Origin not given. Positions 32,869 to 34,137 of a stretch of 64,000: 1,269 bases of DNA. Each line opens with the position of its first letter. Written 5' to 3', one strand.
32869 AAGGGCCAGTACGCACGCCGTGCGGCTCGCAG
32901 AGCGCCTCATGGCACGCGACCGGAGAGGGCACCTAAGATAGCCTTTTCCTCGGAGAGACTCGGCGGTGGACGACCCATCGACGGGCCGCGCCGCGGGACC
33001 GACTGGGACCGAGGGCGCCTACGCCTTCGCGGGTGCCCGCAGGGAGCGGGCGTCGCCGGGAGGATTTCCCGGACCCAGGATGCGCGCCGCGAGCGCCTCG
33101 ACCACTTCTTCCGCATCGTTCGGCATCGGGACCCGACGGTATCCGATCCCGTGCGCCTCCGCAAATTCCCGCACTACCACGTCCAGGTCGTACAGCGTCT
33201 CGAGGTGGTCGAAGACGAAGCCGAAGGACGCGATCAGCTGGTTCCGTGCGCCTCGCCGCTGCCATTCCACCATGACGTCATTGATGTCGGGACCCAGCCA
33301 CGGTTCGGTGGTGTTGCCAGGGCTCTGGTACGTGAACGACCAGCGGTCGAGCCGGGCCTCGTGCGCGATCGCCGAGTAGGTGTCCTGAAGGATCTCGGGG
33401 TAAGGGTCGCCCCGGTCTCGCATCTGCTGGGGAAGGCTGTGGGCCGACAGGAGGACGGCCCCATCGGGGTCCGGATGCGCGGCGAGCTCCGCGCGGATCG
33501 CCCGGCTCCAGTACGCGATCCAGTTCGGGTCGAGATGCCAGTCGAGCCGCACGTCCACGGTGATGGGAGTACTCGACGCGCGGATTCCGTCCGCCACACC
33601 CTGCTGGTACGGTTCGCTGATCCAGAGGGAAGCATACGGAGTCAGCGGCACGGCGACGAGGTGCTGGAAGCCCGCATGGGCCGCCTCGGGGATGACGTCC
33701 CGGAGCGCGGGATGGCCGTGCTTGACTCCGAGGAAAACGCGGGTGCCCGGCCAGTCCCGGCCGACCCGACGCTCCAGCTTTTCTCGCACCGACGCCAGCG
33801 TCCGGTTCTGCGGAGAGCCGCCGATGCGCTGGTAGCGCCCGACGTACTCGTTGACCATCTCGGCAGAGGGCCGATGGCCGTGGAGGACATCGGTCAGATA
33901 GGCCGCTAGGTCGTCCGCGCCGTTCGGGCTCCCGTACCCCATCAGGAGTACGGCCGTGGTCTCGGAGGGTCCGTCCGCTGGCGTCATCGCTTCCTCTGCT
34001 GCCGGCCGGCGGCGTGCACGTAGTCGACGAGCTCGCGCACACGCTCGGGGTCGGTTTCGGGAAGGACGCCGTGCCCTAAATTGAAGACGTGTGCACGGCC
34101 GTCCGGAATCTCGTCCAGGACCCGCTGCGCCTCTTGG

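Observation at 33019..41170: Eight-gene heme operon of the coproporphyrin-dependent type (hemE-hemH-hemQ) in an archaeon, lacking a coproporphyrinogen oxidase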

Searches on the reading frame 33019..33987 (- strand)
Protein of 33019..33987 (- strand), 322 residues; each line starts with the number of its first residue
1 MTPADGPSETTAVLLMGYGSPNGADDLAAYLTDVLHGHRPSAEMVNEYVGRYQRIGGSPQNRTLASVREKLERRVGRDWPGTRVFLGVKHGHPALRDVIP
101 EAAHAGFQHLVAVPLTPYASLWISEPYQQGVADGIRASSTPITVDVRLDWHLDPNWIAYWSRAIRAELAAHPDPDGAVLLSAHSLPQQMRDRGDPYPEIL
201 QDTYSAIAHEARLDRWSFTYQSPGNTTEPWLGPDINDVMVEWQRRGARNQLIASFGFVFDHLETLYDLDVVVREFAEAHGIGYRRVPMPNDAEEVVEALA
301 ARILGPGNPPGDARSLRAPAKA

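Call 3: search_protein_families(library=pfam, proteins=[window:33019-33987:-])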
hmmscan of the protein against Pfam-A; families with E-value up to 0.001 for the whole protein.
window:33019-33987:- (322 aa): 1 family
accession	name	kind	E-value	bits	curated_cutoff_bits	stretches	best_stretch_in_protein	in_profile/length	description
PF00762.24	Ferrochelatase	-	1.1e-61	209.1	27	1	11-303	2-313/317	Ferrochelatase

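Call 4: search_protein_families(library=ncbifam, proteins=[window:33019-33987:-])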
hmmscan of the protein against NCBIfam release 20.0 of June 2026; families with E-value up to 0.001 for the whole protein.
window:33019-33987:- (322 aa): 3 families
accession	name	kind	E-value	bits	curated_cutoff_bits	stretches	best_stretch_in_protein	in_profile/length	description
NF009095.0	PRK12435.1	subfamily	9e-58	195.8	455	1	11-303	5-303/311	ferrochelatase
TIGR00109.1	hemH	equivalog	5.7e-49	167.3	124.6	1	9-304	4-318/322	ferrochelatase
NF000689.1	PRK00035.2-1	equivalog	2.3e-40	138.4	408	1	11-300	3-304/311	ferrochelatase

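Call 50: search_solved_structures(query=window:33019-33987:-, show_alignments=3, max_evalue=0.00001)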
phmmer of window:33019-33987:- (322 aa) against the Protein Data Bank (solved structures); distinct sequences matched with E-value up to 0.00001: 38.
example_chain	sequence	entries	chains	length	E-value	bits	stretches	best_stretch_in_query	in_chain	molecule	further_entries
8ofl_A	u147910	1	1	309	1.2e-48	169.6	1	11-300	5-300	Coproporphyrin III ferrochelatase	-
8omm_A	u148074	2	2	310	1.2e-48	169.6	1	11-300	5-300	Coproporphyrin III ferrochelatase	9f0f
6sv3_A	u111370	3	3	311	1.2e-48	169.6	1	11-300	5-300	Ferrochelatase | Coproporphyrin III ferrochelatase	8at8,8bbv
6rwv_A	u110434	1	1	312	1.2e-48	169.6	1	11-300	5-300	Ferrochelatase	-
2c8j_A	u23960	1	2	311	1.1e-47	166.5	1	12-300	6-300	FERROCHELATASE 1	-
8aw7_A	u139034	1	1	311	1.1e-47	166.4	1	11-300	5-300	Coproporphyrin III ferrochelatase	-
1ak1_A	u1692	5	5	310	2.1e-47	165.5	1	12-304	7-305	FERROCHELATASE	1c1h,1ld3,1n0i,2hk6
1doz_A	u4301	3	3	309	2.1e-47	165.5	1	12-304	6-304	FERROCHELATASE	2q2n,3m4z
1c9e_A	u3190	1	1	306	2.8e-47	165.1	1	13-304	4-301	PROTOHEME FERROLYASE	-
9f0g_A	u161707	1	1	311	2.9e-47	165.1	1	11-300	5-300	Coproporphyrin III ferrochelatase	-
2ac2_A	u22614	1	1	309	7.5e-47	163.7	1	12-304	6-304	Ferrochelatase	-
2h1v_A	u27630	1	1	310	1.5e-46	162.8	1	12-304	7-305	Ferrochelatase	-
3goq_A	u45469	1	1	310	2.6e-46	161.9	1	12-304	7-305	Ferrochelatase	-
9kta_A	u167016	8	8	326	3.5e-46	161.5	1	12-304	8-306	Coproporphyrin III ferrochelatase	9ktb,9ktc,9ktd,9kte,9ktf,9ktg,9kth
2h1w_A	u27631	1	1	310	5e-46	161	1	12-304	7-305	Ferrochelatase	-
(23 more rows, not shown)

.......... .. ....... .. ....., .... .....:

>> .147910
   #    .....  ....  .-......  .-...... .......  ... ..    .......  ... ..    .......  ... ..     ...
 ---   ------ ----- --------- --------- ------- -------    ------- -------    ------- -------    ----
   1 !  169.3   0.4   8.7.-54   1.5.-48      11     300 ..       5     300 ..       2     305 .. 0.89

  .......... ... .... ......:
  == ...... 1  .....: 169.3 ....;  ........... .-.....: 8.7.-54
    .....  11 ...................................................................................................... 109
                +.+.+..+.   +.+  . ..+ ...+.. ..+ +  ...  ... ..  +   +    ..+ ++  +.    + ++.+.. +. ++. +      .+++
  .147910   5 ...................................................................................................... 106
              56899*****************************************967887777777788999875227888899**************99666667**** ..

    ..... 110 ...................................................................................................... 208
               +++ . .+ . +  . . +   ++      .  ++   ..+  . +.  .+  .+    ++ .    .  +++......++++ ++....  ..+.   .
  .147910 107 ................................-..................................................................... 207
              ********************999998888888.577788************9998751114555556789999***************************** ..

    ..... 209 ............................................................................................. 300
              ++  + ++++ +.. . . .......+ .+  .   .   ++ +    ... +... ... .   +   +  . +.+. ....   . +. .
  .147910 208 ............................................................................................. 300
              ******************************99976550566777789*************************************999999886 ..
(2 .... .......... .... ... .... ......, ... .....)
